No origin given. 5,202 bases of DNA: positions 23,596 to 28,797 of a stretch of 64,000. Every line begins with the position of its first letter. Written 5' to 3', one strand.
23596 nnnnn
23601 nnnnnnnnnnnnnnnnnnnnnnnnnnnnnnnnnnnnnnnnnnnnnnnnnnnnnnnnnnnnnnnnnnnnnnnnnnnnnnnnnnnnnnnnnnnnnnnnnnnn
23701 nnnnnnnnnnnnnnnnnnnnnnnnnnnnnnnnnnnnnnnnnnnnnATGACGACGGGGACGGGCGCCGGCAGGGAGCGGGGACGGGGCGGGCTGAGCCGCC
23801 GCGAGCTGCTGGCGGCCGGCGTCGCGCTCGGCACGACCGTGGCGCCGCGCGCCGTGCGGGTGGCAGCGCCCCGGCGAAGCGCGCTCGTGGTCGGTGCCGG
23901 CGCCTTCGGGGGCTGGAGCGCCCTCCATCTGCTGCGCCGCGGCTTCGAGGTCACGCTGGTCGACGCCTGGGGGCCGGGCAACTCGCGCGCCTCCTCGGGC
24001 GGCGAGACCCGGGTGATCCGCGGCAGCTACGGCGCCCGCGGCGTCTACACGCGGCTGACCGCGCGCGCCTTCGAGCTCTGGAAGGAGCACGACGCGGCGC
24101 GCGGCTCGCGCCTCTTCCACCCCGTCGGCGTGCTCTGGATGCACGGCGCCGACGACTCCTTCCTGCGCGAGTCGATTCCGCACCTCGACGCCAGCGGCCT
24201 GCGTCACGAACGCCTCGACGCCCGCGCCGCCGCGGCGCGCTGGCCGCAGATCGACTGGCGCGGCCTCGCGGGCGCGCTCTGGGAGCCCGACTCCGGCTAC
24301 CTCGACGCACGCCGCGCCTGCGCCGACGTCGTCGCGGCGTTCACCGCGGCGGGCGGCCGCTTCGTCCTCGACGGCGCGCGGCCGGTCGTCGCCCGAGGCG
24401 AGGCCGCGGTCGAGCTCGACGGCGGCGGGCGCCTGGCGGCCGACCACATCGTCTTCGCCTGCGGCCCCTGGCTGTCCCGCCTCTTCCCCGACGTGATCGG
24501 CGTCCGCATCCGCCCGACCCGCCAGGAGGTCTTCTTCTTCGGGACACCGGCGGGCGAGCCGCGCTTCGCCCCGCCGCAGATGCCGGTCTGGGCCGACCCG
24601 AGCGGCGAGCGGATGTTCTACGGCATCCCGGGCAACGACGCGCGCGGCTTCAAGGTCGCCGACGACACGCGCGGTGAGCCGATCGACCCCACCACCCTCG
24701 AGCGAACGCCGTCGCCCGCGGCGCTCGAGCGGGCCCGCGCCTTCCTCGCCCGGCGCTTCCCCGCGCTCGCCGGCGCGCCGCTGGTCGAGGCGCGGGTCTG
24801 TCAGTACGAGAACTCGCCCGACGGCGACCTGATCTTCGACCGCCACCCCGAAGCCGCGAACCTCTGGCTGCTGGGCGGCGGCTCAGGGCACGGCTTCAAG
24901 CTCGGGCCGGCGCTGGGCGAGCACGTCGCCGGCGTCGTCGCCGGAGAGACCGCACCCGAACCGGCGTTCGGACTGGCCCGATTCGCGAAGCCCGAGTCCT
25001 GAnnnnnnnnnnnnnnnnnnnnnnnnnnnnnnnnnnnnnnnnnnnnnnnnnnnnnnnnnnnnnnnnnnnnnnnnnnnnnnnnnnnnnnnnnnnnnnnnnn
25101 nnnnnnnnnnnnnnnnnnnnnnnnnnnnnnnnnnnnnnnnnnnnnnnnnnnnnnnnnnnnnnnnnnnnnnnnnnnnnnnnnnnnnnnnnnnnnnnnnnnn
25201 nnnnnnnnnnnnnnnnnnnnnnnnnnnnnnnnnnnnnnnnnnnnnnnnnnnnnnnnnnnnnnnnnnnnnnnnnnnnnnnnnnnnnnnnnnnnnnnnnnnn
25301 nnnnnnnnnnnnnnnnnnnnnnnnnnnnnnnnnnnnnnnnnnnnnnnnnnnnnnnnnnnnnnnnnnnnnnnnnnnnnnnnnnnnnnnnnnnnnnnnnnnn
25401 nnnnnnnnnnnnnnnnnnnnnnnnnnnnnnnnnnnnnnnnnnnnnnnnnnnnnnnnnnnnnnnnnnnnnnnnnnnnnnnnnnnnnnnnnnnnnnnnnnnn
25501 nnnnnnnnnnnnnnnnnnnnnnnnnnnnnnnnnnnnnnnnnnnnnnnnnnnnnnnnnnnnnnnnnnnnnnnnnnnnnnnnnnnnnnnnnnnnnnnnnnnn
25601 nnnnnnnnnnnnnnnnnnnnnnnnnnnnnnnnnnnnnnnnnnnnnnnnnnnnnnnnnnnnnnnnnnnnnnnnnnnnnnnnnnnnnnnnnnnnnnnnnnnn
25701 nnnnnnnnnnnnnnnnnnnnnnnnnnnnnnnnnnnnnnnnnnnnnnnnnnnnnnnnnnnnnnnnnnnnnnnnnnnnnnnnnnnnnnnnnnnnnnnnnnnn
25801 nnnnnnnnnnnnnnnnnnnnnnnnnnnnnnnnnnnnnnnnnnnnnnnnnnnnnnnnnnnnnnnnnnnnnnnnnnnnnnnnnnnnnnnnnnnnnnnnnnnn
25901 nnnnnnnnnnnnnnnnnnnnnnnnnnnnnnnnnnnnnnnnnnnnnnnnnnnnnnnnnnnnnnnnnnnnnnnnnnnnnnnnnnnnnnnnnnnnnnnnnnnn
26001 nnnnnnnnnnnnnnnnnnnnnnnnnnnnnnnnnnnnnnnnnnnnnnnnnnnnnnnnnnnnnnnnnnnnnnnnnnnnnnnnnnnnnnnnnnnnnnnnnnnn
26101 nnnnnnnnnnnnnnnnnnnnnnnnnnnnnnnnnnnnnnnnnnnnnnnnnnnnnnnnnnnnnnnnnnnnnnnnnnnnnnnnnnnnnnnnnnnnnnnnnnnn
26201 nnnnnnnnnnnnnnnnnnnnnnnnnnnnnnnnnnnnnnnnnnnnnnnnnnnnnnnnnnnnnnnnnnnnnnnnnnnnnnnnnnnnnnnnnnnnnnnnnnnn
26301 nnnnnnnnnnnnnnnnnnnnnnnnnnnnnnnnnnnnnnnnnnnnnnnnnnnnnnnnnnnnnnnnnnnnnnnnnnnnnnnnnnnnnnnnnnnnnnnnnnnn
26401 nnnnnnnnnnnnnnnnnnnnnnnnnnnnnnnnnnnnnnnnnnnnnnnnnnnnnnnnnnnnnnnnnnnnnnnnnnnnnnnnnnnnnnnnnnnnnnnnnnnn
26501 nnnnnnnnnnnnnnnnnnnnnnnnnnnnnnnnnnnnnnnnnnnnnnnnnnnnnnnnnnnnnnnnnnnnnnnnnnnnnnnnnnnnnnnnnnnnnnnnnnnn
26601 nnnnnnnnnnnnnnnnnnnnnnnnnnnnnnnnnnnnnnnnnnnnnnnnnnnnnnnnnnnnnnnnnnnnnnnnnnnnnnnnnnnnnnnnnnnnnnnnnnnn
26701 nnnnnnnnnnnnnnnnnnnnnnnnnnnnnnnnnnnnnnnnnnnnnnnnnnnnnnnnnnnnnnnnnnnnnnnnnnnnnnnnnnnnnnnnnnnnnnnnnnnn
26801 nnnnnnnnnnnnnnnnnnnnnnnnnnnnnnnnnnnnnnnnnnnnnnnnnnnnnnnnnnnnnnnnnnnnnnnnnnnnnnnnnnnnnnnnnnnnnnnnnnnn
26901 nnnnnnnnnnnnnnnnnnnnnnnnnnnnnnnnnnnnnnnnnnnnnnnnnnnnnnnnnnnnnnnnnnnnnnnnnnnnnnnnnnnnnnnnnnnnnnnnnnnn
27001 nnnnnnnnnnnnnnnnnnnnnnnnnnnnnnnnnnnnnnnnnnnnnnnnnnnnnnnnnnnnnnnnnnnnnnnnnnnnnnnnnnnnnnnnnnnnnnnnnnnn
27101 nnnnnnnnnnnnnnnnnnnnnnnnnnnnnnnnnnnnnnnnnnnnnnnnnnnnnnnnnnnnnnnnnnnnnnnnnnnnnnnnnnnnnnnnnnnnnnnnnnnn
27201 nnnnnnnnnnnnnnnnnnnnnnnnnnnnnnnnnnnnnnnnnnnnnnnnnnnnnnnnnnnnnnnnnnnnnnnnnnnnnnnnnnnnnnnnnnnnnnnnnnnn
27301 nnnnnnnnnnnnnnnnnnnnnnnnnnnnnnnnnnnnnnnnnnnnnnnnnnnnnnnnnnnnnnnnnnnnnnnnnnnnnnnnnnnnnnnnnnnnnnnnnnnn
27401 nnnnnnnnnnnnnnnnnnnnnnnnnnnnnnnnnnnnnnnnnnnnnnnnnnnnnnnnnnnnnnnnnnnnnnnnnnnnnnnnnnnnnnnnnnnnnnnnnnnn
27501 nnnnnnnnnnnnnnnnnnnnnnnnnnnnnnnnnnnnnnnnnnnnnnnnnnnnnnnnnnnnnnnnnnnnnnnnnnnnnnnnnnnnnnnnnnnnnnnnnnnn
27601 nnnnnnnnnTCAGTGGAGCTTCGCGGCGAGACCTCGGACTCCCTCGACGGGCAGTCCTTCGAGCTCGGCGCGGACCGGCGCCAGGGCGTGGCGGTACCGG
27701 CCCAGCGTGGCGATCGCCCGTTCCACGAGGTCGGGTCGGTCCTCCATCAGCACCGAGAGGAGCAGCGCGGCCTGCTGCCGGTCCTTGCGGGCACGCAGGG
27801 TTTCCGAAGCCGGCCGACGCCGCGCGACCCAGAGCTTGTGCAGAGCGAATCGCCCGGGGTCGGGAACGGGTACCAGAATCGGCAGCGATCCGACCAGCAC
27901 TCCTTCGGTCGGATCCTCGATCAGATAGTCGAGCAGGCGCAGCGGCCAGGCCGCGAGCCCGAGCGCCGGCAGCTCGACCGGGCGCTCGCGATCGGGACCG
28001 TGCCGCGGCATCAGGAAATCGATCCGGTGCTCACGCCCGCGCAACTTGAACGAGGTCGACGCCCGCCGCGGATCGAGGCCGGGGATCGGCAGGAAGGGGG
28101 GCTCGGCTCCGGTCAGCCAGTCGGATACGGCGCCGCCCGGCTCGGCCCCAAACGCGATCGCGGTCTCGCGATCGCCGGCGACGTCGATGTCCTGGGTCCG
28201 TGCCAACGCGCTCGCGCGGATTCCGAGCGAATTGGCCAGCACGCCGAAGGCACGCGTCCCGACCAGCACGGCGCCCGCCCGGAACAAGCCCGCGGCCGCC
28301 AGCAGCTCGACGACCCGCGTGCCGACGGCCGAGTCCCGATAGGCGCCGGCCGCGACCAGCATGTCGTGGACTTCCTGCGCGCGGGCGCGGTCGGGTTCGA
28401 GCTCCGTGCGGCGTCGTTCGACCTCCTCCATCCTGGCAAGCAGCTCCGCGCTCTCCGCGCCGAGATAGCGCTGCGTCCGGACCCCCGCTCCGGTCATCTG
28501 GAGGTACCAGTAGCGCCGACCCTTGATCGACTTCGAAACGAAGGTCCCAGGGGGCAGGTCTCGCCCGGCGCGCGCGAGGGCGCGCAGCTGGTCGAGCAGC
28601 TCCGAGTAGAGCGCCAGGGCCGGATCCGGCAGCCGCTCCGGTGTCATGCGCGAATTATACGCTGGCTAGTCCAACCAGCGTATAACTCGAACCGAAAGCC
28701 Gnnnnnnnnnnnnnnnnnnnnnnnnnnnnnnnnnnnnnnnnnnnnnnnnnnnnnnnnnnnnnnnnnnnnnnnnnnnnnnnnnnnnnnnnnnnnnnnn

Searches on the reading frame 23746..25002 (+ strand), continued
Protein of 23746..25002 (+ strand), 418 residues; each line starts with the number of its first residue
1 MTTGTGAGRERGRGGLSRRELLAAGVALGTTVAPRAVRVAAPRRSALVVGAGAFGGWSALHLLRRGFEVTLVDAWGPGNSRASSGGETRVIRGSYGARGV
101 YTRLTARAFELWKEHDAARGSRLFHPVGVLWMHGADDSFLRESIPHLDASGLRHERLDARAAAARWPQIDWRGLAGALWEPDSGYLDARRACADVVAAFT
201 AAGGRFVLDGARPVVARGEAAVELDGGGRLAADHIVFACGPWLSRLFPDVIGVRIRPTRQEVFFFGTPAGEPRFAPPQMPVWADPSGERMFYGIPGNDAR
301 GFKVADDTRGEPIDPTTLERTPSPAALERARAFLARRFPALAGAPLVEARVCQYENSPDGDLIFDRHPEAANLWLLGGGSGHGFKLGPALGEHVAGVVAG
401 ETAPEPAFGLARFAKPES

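Call 29: find_encoding_contigs(protein=P0005, flank=10000, max_places=3)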
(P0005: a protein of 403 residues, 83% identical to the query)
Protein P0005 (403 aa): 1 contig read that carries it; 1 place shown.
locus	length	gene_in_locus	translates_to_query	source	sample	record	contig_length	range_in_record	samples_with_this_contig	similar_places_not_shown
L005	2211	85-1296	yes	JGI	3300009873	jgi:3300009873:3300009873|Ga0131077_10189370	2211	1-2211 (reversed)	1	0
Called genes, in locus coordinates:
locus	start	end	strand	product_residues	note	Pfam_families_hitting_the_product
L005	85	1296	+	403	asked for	PF01266:DAO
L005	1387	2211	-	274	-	?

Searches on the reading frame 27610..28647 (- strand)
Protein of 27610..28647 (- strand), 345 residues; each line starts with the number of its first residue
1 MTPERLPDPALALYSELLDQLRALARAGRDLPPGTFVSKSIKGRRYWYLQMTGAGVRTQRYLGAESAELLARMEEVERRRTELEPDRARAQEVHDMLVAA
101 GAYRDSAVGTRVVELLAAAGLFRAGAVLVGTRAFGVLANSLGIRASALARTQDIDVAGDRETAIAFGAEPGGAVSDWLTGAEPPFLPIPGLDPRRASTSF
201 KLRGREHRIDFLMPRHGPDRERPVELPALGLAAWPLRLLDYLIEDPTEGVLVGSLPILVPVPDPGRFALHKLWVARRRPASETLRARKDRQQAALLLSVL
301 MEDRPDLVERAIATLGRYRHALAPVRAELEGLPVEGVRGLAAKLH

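Call 13: search_protein_families(library=pfam, proteins=[window:27610-28647:-])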
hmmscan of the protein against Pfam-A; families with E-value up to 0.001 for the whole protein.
window:27610-28647:- (345 aa): 1 family
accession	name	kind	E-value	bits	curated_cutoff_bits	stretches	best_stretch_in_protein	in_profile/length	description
PF12281.14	NTP_transf_8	-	5e-49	167.7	26.3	1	110-313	4-214/218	Nucleotidyltransferase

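Call 64: find_homologous_proteins(query=window:27610-28647:-, max_evalue=1e-80)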
Query window:27610-28647:- (345 aa): 45 proteins with E <= 1e-80 among 8000 candidates.
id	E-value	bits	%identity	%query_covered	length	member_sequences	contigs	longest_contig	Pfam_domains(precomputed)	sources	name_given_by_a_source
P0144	4.8e-208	708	96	100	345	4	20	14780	PF12281.15,PF20586.4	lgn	-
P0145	7.6e-187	639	87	100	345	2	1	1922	PF12281.15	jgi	jgi:hypothetical protein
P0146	7.1e-177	606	85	100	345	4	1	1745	PF12281.15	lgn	-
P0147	1.2e-169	582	78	100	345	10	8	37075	PF12281.15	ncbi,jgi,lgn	-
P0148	1.7e-100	355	59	87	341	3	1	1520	PF12281.15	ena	-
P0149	1.8e-100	355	57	97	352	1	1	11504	PF12281.15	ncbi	-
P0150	3.2e-97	344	54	95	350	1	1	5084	PF12281.15,PF20586.4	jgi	jgi:hypothetical protein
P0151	1.3e-94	335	53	97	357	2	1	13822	PF12281.15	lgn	-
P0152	6.3e-89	317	53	94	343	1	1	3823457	PF12281.15,PF20586.4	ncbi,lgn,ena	-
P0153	1.8e-87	312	56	88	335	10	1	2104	PF12281.15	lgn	-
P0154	1.2e-86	309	50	100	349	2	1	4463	PF12281.15,PF20586.4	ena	-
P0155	1.3e-86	309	50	100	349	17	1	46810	PF12281.15,PF20586.4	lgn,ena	-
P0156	4.2e-86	307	49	100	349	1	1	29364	PF12281.15,PF20586.4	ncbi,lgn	ncbi:MAG: GSU2403 family nucleotidyltransferase fold protein [Thermoanaerobaculia bacterium]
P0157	4.9e-86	307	50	100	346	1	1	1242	PF12281.15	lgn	-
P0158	1.3e-85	306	54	84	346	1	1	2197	PF12281.15,PF20586.4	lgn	-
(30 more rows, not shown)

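Call 65: find_encoding_contigs(protein=P0144, flank=10000, max_places=8)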
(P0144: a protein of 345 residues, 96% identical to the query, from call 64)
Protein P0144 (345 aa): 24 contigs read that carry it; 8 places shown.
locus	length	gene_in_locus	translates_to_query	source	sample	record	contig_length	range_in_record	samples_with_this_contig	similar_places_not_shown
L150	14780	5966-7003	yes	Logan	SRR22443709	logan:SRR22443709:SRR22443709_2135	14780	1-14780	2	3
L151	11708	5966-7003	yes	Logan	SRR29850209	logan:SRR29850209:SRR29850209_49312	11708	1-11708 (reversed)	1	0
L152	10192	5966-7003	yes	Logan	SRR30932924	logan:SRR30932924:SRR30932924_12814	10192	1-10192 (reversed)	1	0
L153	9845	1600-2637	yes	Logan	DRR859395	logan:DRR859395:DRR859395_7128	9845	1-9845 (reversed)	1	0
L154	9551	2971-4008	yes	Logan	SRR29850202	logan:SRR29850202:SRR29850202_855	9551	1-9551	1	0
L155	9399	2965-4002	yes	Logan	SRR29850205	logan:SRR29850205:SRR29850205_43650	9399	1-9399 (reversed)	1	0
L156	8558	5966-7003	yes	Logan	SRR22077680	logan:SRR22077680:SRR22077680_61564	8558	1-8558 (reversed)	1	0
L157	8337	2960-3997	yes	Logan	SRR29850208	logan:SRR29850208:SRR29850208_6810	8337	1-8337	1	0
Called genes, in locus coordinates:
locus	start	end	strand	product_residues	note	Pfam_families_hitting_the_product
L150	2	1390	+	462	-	?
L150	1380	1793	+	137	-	-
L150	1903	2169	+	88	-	PF01527:HTH_Tnp_1, PF13551:HTH_29 (faint), PF13384:HTH_23, PF13518:HTH_28 (weak)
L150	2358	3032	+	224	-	PF13276:HTH_21 (weak), PF00665:rve, PF13683:rve_3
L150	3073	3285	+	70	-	-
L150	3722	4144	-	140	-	-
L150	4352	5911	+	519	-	PF01266:DAO (faint), PF01494:FAD_binding_3, PF05834:Lycopene_cycl (faint), PF12831:FAD_oxidored (weak), PF04820:Trp_halogenase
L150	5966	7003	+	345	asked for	PF20586:DUF6788 (faint), PF12281:NTP_transf_8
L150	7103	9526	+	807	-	PF07715:Plug, PF00593:TonB_dep_Rec_b-barrel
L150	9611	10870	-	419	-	PF01266:DAO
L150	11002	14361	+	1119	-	PF00069:Pkinase, PF07714:PK_Tyr_Ser-Thr, PF13191:AAA_16, PF13401:AAA_22 (faint), PF13432:TPR_16 (weak)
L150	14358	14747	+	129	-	PF13471:Transglut_core3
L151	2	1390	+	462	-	?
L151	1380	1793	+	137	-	-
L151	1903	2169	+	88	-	PF01527:HTH_Tnp_1, PF13551:HTH_29 (faint), PF13384:HTH_23, PF13518:HTH_28 (weak)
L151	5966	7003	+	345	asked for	PF20586:DUF6788 (faint), PF12281:NTP_transf_8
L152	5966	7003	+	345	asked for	PF20586:DUF6788 (faint), PF12281:NTP_transf_8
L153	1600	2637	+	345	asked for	PF20586:DUF6788 (faint), PF12281:NTP_transf_8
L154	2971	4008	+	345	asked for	PF20586:DUF6788 (faint), PF12281:NTP_transf_8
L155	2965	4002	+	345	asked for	PF20586:DUF6788 (faint), PF12281:NTP_transf_8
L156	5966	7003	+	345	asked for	PF20586:DUF6788 (faint), PF12281:NTP_transf_8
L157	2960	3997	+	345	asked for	PF20586:DUF6788 (faint), PF12281:NTP_transf_8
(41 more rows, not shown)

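Call 66: find_encoding_contigs(protein=P0147, flank=10000, max_places=4)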
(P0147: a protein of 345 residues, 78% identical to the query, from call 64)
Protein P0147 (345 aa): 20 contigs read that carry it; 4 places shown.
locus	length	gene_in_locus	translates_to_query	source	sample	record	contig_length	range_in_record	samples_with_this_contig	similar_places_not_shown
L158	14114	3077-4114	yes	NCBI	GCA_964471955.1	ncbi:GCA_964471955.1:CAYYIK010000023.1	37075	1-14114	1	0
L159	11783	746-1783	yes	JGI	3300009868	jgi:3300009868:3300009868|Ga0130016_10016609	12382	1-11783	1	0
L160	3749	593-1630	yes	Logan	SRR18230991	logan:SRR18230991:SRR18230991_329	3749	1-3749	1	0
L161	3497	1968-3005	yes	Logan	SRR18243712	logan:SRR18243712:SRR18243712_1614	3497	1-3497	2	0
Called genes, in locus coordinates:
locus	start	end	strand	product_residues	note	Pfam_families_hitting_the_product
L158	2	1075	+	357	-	?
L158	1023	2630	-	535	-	-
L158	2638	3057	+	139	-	PF04892:VanZ-LLP1 (faint)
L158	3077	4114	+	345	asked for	PF12281:NTP_transf_8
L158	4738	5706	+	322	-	PF02219:MTHFR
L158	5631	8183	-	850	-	-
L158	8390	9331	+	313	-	PF02965:Met_synt_B12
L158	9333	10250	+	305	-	PF27840:ScmC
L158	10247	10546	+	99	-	PF05402:PqqD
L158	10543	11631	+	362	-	PF04055:Radical_SAM, PF13186:SPASM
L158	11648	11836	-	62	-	-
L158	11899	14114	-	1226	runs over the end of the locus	PF01364:Peptidase_C25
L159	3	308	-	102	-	?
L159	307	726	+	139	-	PF04892:VanZ-LLP1 (faint)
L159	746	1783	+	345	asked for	PF12281:NTP_transf_8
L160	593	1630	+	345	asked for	PF12281:NTP_transf_8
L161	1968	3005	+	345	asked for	PF12281:NTP_transf_8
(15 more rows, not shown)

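Call 73: find_encoding_contigs(protein=P0146, flank=10000, max_places=3)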
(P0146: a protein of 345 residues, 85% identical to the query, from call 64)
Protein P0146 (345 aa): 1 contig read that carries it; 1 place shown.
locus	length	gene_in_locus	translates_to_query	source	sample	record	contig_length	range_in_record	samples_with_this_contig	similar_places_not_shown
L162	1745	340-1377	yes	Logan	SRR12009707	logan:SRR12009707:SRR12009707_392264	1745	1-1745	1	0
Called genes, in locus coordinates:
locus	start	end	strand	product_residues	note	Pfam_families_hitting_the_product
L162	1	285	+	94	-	?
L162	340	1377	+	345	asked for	PF12281:NTP_transf_8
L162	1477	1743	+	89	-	?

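Call 74: find_encoding_contigs(protein=P0145, flank=10000, max_places=3)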
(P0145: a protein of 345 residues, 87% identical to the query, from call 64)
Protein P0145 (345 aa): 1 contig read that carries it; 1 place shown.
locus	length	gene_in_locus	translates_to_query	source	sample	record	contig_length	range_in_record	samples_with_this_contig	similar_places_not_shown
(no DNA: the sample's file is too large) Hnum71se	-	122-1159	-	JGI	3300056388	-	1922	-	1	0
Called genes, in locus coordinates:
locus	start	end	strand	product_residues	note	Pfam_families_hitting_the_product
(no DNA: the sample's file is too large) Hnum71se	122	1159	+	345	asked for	PF12281:NTP_transf_8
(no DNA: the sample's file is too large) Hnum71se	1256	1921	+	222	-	?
